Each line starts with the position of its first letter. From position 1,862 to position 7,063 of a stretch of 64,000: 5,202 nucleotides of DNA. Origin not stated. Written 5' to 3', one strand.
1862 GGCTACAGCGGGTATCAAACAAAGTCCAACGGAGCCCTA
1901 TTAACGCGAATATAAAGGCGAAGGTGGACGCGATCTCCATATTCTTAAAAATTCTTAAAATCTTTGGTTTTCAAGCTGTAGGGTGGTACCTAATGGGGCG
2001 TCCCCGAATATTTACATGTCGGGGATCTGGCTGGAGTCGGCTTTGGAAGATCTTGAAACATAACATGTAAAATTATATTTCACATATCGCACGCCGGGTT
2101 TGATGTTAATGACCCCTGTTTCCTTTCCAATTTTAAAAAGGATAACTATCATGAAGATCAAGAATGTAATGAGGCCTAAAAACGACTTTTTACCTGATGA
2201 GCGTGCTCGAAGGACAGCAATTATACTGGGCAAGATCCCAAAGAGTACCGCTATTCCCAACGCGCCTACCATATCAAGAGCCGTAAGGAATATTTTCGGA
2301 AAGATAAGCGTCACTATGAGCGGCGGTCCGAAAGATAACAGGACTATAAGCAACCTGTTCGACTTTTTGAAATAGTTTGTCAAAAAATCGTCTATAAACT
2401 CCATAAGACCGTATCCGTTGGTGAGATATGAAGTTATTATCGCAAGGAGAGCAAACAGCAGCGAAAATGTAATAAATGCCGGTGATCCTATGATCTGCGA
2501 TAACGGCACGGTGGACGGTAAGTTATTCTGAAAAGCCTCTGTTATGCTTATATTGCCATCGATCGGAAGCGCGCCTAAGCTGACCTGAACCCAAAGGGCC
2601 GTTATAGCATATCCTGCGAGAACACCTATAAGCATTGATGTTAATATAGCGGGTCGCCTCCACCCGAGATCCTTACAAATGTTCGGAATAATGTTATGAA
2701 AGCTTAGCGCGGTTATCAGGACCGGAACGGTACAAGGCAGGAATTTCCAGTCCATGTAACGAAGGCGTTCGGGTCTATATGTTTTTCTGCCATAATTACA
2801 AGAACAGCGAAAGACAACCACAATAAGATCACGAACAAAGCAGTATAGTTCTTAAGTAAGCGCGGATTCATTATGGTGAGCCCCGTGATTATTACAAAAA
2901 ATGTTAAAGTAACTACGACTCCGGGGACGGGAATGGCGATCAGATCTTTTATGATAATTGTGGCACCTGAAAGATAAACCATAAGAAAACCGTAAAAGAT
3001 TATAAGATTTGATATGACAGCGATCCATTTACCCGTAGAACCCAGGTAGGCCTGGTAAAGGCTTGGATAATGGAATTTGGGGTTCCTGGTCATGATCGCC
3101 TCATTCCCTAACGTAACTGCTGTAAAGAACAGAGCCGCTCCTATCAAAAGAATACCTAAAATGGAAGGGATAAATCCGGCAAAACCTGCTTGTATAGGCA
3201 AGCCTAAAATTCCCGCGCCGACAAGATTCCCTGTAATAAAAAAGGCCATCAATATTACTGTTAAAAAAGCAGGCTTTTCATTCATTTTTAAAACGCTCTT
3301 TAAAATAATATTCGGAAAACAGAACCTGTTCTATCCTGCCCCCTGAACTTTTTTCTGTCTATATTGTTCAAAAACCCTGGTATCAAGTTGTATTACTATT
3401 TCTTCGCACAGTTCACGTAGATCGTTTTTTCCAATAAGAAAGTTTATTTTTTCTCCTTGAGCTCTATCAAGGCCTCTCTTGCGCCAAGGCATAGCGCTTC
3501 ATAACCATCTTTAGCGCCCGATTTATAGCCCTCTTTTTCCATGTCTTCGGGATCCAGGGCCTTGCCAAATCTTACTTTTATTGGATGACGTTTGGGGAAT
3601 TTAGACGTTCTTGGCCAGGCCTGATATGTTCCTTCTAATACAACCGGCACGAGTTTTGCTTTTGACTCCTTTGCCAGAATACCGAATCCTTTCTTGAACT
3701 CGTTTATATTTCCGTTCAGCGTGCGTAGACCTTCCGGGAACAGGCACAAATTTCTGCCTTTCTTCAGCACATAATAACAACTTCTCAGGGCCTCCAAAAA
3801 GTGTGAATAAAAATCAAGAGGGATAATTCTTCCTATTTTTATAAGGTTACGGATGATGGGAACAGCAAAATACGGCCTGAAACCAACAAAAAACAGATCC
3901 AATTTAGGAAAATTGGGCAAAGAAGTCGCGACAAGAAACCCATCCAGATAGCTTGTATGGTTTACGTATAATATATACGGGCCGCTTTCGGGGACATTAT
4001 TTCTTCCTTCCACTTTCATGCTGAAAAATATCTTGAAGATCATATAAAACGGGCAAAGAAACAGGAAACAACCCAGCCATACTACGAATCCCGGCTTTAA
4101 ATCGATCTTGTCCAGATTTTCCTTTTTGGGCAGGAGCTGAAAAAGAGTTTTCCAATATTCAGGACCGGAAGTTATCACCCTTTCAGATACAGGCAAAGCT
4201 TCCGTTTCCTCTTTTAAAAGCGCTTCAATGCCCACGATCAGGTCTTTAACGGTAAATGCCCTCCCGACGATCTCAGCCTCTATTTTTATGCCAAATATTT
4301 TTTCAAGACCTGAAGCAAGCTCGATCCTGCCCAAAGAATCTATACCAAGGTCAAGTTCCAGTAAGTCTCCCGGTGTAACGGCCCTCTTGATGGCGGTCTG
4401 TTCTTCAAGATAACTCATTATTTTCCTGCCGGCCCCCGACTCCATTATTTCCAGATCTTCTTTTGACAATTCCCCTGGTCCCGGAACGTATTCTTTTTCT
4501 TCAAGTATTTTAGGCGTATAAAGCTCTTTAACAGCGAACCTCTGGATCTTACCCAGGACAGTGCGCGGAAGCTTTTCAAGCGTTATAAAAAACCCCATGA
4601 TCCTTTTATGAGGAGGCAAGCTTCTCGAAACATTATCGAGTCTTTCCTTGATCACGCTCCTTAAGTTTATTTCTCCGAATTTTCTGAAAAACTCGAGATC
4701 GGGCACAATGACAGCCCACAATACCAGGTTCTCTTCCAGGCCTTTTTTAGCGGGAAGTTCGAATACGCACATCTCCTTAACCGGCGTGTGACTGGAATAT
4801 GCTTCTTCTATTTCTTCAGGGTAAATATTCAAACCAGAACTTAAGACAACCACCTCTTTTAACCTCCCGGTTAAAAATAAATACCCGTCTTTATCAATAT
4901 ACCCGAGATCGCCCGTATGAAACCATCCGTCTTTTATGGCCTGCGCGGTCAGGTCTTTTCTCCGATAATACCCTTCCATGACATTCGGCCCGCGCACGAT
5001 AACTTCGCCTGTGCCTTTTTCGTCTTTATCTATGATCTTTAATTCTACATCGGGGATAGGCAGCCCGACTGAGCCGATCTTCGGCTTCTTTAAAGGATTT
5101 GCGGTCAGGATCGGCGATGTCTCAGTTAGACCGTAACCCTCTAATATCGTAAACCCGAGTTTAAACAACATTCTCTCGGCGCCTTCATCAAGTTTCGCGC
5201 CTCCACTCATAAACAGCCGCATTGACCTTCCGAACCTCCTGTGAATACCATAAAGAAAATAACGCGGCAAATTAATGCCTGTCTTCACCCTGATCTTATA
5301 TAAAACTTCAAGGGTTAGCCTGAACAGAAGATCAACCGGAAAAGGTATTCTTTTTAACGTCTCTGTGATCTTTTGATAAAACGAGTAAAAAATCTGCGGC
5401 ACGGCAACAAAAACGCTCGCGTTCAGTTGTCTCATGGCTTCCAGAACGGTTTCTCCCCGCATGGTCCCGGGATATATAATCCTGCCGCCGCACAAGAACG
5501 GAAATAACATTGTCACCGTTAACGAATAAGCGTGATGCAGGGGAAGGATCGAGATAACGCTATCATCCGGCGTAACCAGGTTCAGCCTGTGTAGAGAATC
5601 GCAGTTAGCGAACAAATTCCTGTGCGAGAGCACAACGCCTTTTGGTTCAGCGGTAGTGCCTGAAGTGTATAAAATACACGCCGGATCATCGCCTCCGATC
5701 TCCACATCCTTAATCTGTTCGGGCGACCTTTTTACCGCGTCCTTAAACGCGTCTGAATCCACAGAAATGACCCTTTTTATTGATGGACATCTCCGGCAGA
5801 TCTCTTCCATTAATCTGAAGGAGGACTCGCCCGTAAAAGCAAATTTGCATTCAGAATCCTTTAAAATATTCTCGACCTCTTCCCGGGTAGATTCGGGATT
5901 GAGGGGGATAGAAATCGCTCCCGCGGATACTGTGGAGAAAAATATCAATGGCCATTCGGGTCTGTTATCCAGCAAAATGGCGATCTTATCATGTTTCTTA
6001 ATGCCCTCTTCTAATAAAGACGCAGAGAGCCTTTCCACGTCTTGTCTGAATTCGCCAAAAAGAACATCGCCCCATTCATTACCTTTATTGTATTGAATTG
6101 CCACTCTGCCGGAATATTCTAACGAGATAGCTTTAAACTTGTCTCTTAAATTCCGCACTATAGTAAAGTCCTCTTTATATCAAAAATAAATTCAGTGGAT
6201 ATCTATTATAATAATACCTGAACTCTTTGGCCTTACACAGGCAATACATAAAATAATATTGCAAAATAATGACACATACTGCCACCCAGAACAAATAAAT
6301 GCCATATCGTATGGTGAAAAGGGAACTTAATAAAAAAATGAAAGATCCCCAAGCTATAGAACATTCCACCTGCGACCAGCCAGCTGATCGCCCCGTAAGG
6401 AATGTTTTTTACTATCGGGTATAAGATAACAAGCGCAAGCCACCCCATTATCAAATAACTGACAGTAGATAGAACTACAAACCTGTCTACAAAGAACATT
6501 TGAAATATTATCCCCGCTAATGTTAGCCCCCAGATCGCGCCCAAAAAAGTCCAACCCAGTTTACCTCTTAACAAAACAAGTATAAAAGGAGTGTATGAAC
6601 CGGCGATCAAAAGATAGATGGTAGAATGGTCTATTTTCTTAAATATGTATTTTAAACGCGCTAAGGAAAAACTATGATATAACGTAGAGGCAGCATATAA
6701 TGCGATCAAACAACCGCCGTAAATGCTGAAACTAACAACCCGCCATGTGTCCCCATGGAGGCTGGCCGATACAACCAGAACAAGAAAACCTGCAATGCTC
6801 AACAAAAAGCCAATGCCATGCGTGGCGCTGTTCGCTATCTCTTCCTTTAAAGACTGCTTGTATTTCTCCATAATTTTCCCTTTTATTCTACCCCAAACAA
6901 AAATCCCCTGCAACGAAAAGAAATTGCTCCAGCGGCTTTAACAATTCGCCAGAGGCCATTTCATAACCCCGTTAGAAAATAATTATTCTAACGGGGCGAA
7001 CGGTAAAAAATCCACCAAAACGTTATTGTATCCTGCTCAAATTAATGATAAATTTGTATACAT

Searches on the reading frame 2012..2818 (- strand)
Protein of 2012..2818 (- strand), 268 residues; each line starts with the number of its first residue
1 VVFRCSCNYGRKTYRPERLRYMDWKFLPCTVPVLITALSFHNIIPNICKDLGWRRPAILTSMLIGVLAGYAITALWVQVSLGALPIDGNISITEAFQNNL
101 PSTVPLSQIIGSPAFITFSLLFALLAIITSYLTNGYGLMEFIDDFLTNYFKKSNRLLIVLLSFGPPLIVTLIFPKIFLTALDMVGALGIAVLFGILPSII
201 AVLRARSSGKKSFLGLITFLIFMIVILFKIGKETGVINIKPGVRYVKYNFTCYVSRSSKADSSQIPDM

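Call 70: search_protein_families(library=pfam, max_evalue=0.00001, proteins=[window:2012-2818:-])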
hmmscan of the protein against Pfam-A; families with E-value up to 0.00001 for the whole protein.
window:2012-2818:- (268 aa): 1 family
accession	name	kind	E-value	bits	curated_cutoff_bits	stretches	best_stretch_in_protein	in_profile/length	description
PF03222.19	Trp_Tyr_perm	-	8.6e-31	107.9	22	1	22-228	180-385/393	Tryptophan/tyrosine permease family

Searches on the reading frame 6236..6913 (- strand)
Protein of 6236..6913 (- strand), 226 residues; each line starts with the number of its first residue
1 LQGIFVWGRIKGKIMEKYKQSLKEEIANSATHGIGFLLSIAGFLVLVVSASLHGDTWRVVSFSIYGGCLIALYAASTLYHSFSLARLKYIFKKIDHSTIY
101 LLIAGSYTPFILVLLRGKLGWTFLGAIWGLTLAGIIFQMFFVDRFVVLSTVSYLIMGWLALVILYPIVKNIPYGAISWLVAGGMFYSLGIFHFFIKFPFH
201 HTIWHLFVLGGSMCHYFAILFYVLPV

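Call 70: search_protein_families(library=pfam, max_evalue=0.00001, proteins=[window:6236-6913:-])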
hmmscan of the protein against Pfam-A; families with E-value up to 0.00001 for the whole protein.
window:6236-6913:- (226 aa): 1 family
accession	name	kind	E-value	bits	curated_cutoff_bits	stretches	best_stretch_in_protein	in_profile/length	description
PF03006.26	HlyIII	-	1.3e-40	139.9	26.2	1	22-216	3-224/224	Haemolysin-III related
